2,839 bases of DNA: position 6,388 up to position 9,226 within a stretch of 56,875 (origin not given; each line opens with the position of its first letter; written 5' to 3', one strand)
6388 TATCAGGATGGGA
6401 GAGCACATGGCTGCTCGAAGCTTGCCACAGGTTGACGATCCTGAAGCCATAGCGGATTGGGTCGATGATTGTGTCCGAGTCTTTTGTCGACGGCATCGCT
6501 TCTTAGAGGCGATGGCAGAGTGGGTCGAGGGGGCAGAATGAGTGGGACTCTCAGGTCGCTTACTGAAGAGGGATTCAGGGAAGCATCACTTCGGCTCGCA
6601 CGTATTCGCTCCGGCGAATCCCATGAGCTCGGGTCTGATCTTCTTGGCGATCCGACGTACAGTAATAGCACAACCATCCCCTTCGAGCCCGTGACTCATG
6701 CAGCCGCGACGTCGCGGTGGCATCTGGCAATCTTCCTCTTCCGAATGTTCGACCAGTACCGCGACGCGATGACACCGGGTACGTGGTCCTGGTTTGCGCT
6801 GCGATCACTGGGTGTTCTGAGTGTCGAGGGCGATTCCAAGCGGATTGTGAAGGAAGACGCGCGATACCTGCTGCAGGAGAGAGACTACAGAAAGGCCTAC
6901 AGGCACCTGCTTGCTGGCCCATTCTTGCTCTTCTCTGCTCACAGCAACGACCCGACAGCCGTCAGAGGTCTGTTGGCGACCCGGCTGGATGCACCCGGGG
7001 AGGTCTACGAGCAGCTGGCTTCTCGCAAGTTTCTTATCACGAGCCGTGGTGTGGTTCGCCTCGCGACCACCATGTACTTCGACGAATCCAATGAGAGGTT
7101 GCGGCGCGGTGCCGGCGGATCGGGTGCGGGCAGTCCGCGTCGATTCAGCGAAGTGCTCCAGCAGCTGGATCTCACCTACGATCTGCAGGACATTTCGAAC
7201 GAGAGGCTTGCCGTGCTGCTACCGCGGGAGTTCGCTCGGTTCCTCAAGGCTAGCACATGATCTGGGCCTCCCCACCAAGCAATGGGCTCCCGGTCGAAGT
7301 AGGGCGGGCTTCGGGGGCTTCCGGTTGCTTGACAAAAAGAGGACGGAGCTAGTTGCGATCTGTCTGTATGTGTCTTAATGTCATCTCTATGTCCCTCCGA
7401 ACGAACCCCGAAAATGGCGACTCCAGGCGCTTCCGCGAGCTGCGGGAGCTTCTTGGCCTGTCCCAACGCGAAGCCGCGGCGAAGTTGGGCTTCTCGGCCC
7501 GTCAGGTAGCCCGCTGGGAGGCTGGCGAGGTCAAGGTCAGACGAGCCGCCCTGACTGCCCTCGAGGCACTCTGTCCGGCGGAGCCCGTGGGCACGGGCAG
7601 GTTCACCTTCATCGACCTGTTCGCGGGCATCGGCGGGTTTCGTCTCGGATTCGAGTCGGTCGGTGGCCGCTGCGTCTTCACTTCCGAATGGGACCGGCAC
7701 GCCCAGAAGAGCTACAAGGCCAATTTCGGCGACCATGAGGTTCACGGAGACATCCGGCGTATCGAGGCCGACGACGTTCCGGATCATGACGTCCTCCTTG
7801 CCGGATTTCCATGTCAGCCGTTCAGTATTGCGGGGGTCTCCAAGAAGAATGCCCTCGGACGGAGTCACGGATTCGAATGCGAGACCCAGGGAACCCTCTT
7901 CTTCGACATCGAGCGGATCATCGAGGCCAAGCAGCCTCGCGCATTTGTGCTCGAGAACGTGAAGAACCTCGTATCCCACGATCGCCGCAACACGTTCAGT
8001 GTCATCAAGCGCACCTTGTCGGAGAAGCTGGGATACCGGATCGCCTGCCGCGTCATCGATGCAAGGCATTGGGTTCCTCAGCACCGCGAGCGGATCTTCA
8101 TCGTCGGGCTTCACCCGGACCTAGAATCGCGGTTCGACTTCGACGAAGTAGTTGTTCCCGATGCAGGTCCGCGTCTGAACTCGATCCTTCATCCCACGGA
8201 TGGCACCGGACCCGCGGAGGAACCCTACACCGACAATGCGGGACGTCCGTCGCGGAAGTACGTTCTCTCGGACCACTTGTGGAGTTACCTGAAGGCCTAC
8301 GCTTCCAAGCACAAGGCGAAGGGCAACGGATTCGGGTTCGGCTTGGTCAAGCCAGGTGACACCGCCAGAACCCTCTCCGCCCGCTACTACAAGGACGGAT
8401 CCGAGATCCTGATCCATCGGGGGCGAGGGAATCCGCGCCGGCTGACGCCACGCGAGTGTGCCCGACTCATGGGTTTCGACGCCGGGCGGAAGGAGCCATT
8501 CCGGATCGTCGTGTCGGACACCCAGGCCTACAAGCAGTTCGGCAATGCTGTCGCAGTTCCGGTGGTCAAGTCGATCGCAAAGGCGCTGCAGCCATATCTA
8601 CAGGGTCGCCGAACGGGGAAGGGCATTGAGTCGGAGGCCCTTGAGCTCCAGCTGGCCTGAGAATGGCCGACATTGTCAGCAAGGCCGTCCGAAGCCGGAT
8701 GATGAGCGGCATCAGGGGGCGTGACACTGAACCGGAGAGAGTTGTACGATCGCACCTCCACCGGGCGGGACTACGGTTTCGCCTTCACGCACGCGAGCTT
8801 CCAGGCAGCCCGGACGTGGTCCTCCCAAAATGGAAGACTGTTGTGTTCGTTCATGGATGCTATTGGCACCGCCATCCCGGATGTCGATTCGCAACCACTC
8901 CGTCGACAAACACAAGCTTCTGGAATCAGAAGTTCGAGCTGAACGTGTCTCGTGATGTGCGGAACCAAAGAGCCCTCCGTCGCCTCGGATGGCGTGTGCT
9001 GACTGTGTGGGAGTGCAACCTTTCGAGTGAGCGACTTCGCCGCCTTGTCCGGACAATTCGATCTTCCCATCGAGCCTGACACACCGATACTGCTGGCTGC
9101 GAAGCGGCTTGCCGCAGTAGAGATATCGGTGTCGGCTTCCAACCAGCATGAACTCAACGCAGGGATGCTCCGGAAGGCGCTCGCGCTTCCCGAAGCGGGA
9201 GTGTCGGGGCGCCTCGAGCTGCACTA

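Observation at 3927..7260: Translationally coupled three-gene operon led by a GHKL (MORC/Hsp90-like) ATPase, directly upstream of an EcoRII-type R-M module: candidate uncharacterised defence system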

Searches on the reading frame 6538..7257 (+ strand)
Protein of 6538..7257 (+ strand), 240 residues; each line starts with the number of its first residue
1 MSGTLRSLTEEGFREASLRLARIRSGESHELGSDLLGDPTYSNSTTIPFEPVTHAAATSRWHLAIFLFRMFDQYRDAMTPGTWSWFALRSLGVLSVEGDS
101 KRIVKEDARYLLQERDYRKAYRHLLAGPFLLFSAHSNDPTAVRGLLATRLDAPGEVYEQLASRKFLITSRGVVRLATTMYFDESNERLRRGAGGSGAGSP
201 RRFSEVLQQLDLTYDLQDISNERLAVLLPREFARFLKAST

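Call 3: search_protein_families(library=pfam, proteins=[window:6538-7257:+], max_evalue=1)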
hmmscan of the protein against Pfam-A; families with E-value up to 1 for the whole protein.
window:6538-7257:+ (240 aa): 0 families

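Call 4: search_protein_families(library=padloc, proteins=[window:6538-7257:+], max_evalue=1)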
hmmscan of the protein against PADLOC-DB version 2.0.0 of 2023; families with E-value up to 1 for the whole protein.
window:6538-7257:+ (240 aa): 0 families

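Call 5: search_protein_families(library=ncbifam, proteins=[window:6538-7257:+], max_evalue=1)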
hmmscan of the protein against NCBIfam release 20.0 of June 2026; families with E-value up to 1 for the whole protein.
window:6538-7257:+ (240 aa): 0 families

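Call 8: search_solved_structures(query=window:6538-7257:+, max_evalue=10)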
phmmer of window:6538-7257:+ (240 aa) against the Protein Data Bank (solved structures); distinct sequences matched with E-value up to 10: 0.

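Call 21: find_homologous_proteins(query=window:6538-7257:+, max_evalue=0.001)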
Query window:6538-7257:+ (240 aa): 139 proteins with E <= 0.001 among 2268 candidates; the best 120 are listed.
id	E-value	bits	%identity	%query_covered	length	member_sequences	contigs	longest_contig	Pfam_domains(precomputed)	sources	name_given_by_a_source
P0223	8.9e-153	525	100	100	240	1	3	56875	-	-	-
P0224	2.7e-78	281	58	98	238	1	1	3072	-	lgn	-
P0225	9.5e-77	276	59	98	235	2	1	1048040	-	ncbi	-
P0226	3.3e-76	274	59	98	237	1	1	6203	-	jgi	jgi:hypothetical protein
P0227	4.4e-76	274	58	97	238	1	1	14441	-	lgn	-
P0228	6.3e-76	273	58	97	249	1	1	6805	-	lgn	-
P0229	4.8e-75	270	55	97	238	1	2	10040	-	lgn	-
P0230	5.1e-75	270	58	98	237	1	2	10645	-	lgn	-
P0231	7.5e-75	270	60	91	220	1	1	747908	-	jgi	jgi:hypothetical protein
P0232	4.2e-74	267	55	97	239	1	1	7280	-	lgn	-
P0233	4.4e-74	267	56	98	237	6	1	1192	-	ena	-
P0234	2.3e-72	262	56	98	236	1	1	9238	-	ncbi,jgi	jgi:hypothetical protein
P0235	2.6e-72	261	56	97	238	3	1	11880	-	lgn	-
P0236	2.8e-72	261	57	98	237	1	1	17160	-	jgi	jgi:hypothetical protein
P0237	3.9e-72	261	56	98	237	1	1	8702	-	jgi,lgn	-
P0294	6.5e-36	142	39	96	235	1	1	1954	PF19866.5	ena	-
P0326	1.1e-24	106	33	98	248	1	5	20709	-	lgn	-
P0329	4.3e-24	104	31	94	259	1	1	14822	-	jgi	jgi:hypothetical protein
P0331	6.4e-24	103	32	98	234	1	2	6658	-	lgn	-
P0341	2.5e-22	98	33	98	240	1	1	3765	-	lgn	-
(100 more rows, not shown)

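Call 24: search_protein_families(library=pfam, alignment_id=A2, max_evalue=0.1)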
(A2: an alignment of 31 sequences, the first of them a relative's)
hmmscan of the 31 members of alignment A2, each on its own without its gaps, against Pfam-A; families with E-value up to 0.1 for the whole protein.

A. member 1, P0223 (240 aa): 0 families

B. families by the number of members that match (of 31 scanned): 3 families
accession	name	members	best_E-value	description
PF09578.15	Spore_YabQ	1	0.022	Spore cortex protein YabQ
PF03705.20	CheR_N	1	0.039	CheR methyltransferase, all-alpha domain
PF01816.23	LRV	1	0.093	Leucine rich repeat variant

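Call 28: search_solved_structures(query=A2, max_evalue=10)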
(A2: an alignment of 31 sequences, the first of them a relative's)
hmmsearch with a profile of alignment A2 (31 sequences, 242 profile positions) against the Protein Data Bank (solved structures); distinct sequences matched with E-value up to 10: 4.
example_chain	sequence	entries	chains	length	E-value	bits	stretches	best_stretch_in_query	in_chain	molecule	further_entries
3qwg_A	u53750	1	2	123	0.57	13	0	3-34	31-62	ESX-1 secretion-associated regulator EspR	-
3qf3_A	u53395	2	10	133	0.72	12.7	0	3-34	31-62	ESX-1 secretion-associated regulator EspR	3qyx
3r1f_A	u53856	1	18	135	0.76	12.6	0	3-34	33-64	ESX-1 secretion-associated regulator EspR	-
4ndw_A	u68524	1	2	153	1.1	12.1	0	3-32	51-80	Nucleoid-associated protein EspR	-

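Call 30: search_protein_families(library=padloc, proteins=[P0341, P0331, P0329, P0326], max_evalue=1)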
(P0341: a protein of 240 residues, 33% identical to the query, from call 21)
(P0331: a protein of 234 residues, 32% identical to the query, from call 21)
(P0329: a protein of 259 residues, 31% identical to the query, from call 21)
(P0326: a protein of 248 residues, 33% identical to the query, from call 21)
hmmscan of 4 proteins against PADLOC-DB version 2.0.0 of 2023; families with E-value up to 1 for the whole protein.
P0341 (240 aa): 0 families

P0331 (234 aa): 0 families

P0329 (259 aa): 0 families

P0326 (248 aa): 0 families

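Call 43: predict_structure(alignment_id=A2)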
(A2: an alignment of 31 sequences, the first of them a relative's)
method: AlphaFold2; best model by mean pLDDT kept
length: 240 residues; sequences in the alignment: 31
mean_pLDDT: 94.4   pTM: 0.90
mean pLDDT of the five models: 94.4, 94.0, 93.0, 92.9, 92.8
residues with pLDDT >= 90: 212; 70-90: 25; 50-70: 2; < 50: 1
segments of 3 or more residues with pLDDT < 50: none
pLDDT, mean of each block of 10 residues (from residue 1): 94 97 93 93 98 96 98 97 97 88 92 90 96 97 95 90 95 97 94 93 97 97 98 83
secondary structure, 60 per line:
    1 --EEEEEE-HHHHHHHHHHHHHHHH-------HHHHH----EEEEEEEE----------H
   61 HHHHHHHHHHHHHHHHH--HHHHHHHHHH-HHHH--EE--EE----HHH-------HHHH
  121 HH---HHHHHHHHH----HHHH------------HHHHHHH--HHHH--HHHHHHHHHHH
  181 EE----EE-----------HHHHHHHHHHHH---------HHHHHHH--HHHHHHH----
elements in order: E3-8 H10-25 H33-37 E42-49 H60-77 H80-89 H91-94 H117-122 H126-134 H139-142 H155-161 H164-167 H170-180 H200-211 H221-227 H230-236

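Call 46: fold_search(model_id=the predicted structure, library=pdb)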
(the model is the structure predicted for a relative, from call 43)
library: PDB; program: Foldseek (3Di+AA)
matches with E <= 10: 21; with E <= 0.001: 0
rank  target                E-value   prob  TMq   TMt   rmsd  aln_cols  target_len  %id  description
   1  7o7q_A                2.5e+00  0.02  0.15  0.05  21.3       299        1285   11  (h-alpha2M)4 trypsin-activated state (released 2022-04-13)
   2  5bu0_B                4.3e+00  0.01  0.13  0.11  19.6       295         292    9  Structure of the C-terminal domain of lpg1496 from Legionella pneumophila (released 2015-08-26)
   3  7o7n_A                4.5e+00  0.01  0.17  0.06  22.4       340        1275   11  (h-alpha2M)4 semiactivated I state (released 2022-04-13)
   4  3gzn_C                4.7e+00  0.01  0.16  0.10  18.2       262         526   10  Structure of NEDD8-activating enzyme in complex with NEDD8 and MLN4924 (released 2010-02-02)
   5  5bu2_B                4.7e+00  0.01  0.13  0.12  20.3       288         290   11  Structure of the C-terminal domain of lpg1496 from Legionella pneumophila in complex with nucleotide (released 2015-08-26)
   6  5bu0_A                5.2e+00  0.01  0.13  0.12  20.3       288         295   10  Structure of the C-terminal domain of lpg1496 from Legionella pneumophila (released 2015-08-26)
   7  2noj_E                5.8e+00  0.01  0.17  0.15  16.2       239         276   17  Crystal structure of Ehp / C3d complex (released 2007-08-14)
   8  8kbw_C                5.8e+00  0.01  0.17  0.09  17.6       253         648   12  The crystal structure of syn-copalyl diphosphate synthase from Oryza sativa (released 2023-12-06)
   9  7mwq_A                6.1e+00  0.01  0.17  0.18  16.5       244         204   11  Structure of De Novo designed beta sheet heterodimer LHD29A53/B53 (released 2022-01-19)
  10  9fsg_A                6.1e+00  0.01  0.13  0.10  18.8       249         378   11  25-hydroxy steroid kinase (25-HSK) + 25-OH-cholest-1,4-diene-3-one (released 2026-01-14)
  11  8ugc_A                6.8e+00  0.01  0.13  0.10  17.9       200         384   12  FD15: Flat repeat helix-turn-helix-turn protein (released 2023-12-27)
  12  5t1d_A                7.2e+00  0.01  0.15  0.07  15.8       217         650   11  Crystal structure of EBV gHgL/gp42/E1D1 complex (released 2016-12-28)
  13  5oxg_C                7.6e+00  0.01  0.13  0.12  17.0       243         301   10  Crystal structure of the ACVR1 (ALK2) kinase in complex with LDN-212854 (released 2017-09-20)
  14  3c1y_A                8.0e+00  0.01  0.13  0.10  18.7       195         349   13  Structure of bacterial DNA damage sensor protein with co-purified and co-crystallized ligand (released 2008-05-06)
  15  5bu2_D                8.0e+00  0.01  0.14  0.12  20.3       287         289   12  Structure of the C-terminal domain of lpg1496 from Legionella pneumophila in complex with nucleotide (released 2015-08-26)
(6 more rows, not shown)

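Call 50: fold_search(model_id=the predicted structure, library=viral)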
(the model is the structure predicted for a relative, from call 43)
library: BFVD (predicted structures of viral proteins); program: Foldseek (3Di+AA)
matches with E <= 10: 40; with E <= 0.001: 0
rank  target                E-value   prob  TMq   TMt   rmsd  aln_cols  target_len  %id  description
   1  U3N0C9                2.7e-01  0.04  0.12  0.11  22.1       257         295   13  SORF3 [anatid alphaherpesvirus 1]
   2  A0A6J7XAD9            2.4e+00  0.03  0.18  0.21  15.6       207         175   13  Uncharacterized protein [uncultured Caudovirales phage]
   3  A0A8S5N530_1          2.6e+00  0.03  0.19  0.09  14.8       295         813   12  Minor tail protein [Siphoviridae sp. ctWDo30]
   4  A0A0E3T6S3            2.9e+00  0.04  0.21  0.09  16.8       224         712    9  ORF56 [Cyprinid herpesvirus 2]
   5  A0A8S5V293            3.2e+00  0.02  0.13  0.17  16.5       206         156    7  Uncharacterized protein [Myoviridae sp. ctJ2i1]
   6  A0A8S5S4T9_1          3.7e+00  0.01  0.12  0.06  21.5       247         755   10  Minor tail protein [Siphoviridae sp. ctiV651]
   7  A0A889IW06            3.9e+00  0.01  0.12  0.08  15.7       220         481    8  Serine-threonine protein kinase [Otarine gammaherpesvirus 4]
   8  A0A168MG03            4.4e+00  0.01  0.10  0.10  20.5       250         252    9  RepA [Chicken associated gemycircularvirus 2]
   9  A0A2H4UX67            4.9e+00  0.03  0.19  0.07  15.3       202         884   10  RR1 [Drosophila innubila nudivirus]
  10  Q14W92                5.4e+00  0.01  0.16  0.17  16.1       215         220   16  ORF14 [Ranid herpesvirus 2]
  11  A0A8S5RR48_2          6.0e+00  0.01  0.12  0.05  18.3       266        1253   10  RNA polymerase [Podoviridae sp. ctXdu7]
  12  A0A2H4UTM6            6.0e+00  0.01  0.09  0.10  19.5       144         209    8  Uncharacterized protein [Bodo saltans virus]
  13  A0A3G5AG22            6.3e+00  0.02  0.16  0.23  16.3       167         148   10  Uncharacterized protein [Solivirus sp.]
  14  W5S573                6.3e+00  0.01  0.15  0.11  13.8       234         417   13  F-box domain-containing protein [Pithovirus sibericum]
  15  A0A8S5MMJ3            6.3e+00  0.01  0.13  0.10  18.4       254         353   11  Uncharacterized protein [Siphoviridae sp. ctxc31]
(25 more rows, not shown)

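Call 62: search_protein_families(library=pfam, proteins=[P0294], max_evalue=1)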
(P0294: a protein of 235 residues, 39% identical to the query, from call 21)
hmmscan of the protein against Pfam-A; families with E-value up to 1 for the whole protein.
P0294 (235 aa): 0 families

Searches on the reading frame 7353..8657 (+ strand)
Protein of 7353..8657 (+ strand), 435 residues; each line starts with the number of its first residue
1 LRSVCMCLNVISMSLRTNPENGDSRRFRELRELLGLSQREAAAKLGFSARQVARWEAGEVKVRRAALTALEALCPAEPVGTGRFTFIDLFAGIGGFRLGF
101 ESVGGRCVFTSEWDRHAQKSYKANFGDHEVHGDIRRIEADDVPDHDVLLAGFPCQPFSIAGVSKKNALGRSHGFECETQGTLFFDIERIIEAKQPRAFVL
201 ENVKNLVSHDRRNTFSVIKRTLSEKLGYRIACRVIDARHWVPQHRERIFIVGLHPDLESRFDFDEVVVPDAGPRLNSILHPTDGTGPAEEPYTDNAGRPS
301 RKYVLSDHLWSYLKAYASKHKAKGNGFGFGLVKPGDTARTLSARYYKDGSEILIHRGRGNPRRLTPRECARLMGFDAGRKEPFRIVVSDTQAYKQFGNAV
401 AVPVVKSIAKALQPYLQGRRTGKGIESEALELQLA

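Call 3: search_protein_families(library=pfam, proteins=[window:7353-8657:+], max_evalue=1)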
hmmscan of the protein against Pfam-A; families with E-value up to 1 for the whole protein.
window:7353-8657:+ (435 aa): 13 families
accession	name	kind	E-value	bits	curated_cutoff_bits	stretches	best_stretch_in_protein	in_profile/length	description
PF00145.23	DNA_methylase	-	3.4e-83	280.2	22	1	84-413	1-323/324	C-5 cytosine-specific DNA methylase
PF01381.28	HTH_3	-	5.1e-09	36.5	23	1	28-72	2-46/55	Helix-turn-helix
PF13560.12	HTH_31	-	1.8e-08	35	27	1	25-76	4-56/64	Helix-turn-helix domain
PF13384.12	HTH_23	-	0.0018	18.5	24.6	1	30-55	11-37/50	Homeodomain-like domain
PF13551.12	HTH_29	-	0.0021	18.6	28.1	0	336-370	27-64/64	Winged helix-turn helix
PF13518.12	HTH_28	-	0.0038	17.7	25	1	35-57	12-34/52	Helix-turn-helix domain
PF15731.11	MqsA_antitoxin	-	0.01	16.4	30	1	18-70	65-117/131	Antitoxin component of bacterial toxin-antitoxin system, MqsA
PF08281.18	Sigma70_r4_2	-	0.011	15.8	25.7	1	30-54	21-45/54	Sigma-70, region 4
PF12844.13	HTH_19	-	0.023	15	30.2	1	25-58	2-35/64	Helix-turn-helix domain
PF07638.17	Sigma70_ECF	-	0.051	13.9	21.1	1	21-54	137-170/185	ECF sigma factor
PF13413.12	HTH_25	-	0.082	13.2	24.6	1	27-60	2-35/62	Helix-turn-helix domain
PF00243.23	NGF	-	0.22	12.1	27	1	175-245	8-76/112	Nerve growth factor family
PF20432.4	Xre-like-HTH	-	0.26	12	25.8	1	27-57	15-44/63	Antitoxin Xre-like helix-turn-helix domain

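Call 4: search_protein_families(library=padloc, proteins=[window:7353-8657:+], max_evalue=1)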
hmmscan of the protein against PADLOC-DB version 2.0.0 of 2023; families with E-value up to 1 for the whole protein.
window:7353-8657:+ (435 aa): 64 families (the best 25 are shown)
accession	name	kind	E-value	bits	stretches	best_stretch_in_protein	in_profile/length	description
PDLC03361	MTase_II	-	2.5e-146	486.1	1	59-417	60-438/455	Type II methyltransferase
PDLC02653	DrmMII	-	9.7e-134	443.5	1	84-425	5-322/333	DrmMII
PDLC03733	oMTase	-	6.9e-113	375.9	1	66-417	71-459/476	orphan methyltransferase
PDLC03272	MTase_II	-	8.6e-109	362.4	1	47-421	34-395/407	Type II methyltransferase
PDLC03242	MTase_II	-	5.4e-65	217.9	2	83-280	100-287/409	Type II methyltransferase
PDLC03378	MTase_II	-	2.8e-58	195.9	1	84-420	3-334/344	Type II methyltransferase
PDLC03716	oMTase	-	3.3e-58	195.5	2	85-263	40-210/349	orphan methyltransferase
PDLC03217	MTase_II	-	4.2e-57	192.1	2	80-257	381-548/703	Type II methyltransferase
PDLC00034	DruM2|DruM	-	9.9e-47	157.4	2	81-257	5-190/457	DNA cytosine methylase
PDLC00026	DruM2|DruM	-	7.1e-45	152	1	85-423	6-325/336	DNA cytosine methylase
PDLC03734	oMTase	-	1.5e-43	147.4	2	85-257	5-172/444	orphan methyltransferase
PDLC03234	MTase_II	-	1.4e-42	144.3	2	83-260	4-181/375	Type II methyltransferase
PDLC00027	DruM2|DruM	-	4.2e-41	139.5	2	86-282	14-199/361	DNA cytosine methylase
PDLC03269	MTase_II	-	6.4e-41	138.8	2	83-279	3-190/437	Type II methyltransferase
PDLC00028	DruM2|DruM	-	3.9e-40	135.8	2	83-256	5-180/397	DNA cytosine methylase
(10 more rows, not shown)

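Call 5: search_protein_families(library=ncbifam, proteins=[window:7353-8657:+], max_evalue=1)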
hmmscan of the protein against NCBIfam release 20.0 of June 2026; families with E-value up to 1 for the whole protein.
window:7353-8657:+ (435 aa): 16 families
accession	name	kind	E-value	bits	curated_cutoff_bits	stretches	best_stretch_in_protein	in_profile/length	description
NF007772.0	PRK10458.1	subfamily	8.9e-129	430.1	710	1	44-417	44-457/472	DNA cytosine methylase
TIGR00675.1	dcm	superfamily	1.8e-93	313.8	100.65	1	86-412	1-329/329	DNA (cytosine-5-)-methyltransferase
TIGR03830.1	CxxCG_CxxCG_HTH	subfamily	4.4e-08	33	61.8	1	26-72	69-115/127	type II TA system antitoxin MqsA family protein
NF041951.1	phage_RstR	subfamily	0.00044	20.5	80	1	25-61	5-41/108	RstR family transcriptional repressor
NF040522.1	VC1465_fam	subfamily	0.00051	20.1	70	1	27-68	1-42/111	VC1465 family Xer recombination activation factor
NF058600.1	TransRegSco1979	equivalog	0.0091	15.1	350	1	25-70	11-56/280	Sco1979 family transcriptional regulator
TIGR03070.1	couple_hipB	subfamily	0.012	15.5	71.65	1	28-63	8-43/58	type II toxin-antitoxin system Y4mF family antitoxin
NF007257.0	PRK09706.1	subfamily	0.013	15.3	101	1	25-71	8-54/135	transcriptional repressor DicA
NF007481.0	PRK10072.1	equivalog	0.02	15.4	110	1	26-70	37-81/96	HTH-type transcriptional regulator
NF006015.0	PRK08154.1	subfamily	0.027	13.6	204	1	25-62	33-70/314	anaerobic benzoate catabolism transcriptional regulator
NF047541.1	telomere_Tpg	equivalog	0.032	14.2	90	1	26-69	25-68/183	telomere-protecting terminal protein Tpg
NF047542.1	telomere_Tap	equivalog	0.047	12.4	600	1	28-69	23-64/695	telomere-associated protein Tap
NF033594.2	transpos_ISNCY_2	equivalog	0.11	11.6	250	0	36-56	11-31/368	ISNCY family transposase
TIGR02612.1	mob_myst_A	hypoth_equivalog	0.14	12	122.6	1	27-61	30-64/150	mobile mystery protein A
NF041265.1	NadS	equivalog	0.17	12.2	60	1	28-64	36-72/94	NadS family protein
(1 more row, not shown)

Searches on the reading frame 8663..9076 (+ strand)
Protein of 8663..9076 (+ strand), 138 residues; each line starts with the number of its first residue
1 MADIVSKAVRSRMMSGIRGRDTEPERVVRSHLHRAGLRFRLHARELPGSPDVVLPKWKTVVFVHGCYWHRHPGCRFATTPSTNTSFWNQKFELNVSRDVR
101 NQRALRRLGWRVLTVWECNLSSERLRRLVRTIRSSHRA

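Call 3: search_protein_families(library=pfam, proteins=[window:8663-9076:+], max_evalue=1)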
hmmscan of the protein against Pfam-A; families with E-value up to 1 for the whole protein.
window:8663-9076:+ (138 aa): 2 families
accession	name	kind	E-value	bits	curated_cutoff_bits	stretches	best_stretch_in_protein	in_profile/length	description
PF03852.21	Vsr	-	5.1e-27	94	27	1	2-71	1-70/74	DNA mismatch endonuclease Vsr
PF18741.7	MTES_1575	-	0.009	16.5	38.2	1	94-121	55-82/96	REase_MTES_1575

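Call 4: search_protein_families(library=padloc, proteins=[window:8663-9076:+], max_evalue=1)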
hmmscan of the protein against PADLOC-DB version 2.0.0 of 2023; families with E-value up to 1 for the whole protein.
window:8663-9076:+ (138 aa): 2 families
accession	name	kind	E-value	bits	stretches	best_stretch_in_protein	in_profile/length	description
PDLC03397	Vsr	-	1.3e-33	114.4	1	1-122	1-121/156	Type II nicking endonuclease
PDLC03678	HEase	-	0.034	11.8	1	82-120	207-244/266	homing endonuclease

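Call 5: search_protein_families(library=ncbifam, proteins=[window:8663-9076:+], max_evalue=1)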
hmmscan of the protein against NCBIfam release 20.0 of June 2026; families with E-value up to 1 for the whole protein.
window:8663-9076:+ (138 aa): 2 families
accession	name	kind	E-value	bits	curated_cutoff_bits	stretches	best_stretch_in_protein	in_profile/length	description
TIGR00632.1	vsr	subfamily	2.4e-39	134.3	97.85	1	1-119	1-119/119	DNA mismatch endonuclease Vsr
NF058665.1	HaHSL_fam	equivalog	0.13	11.6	320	1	51-71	52-75/260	hormone-sensitive lipase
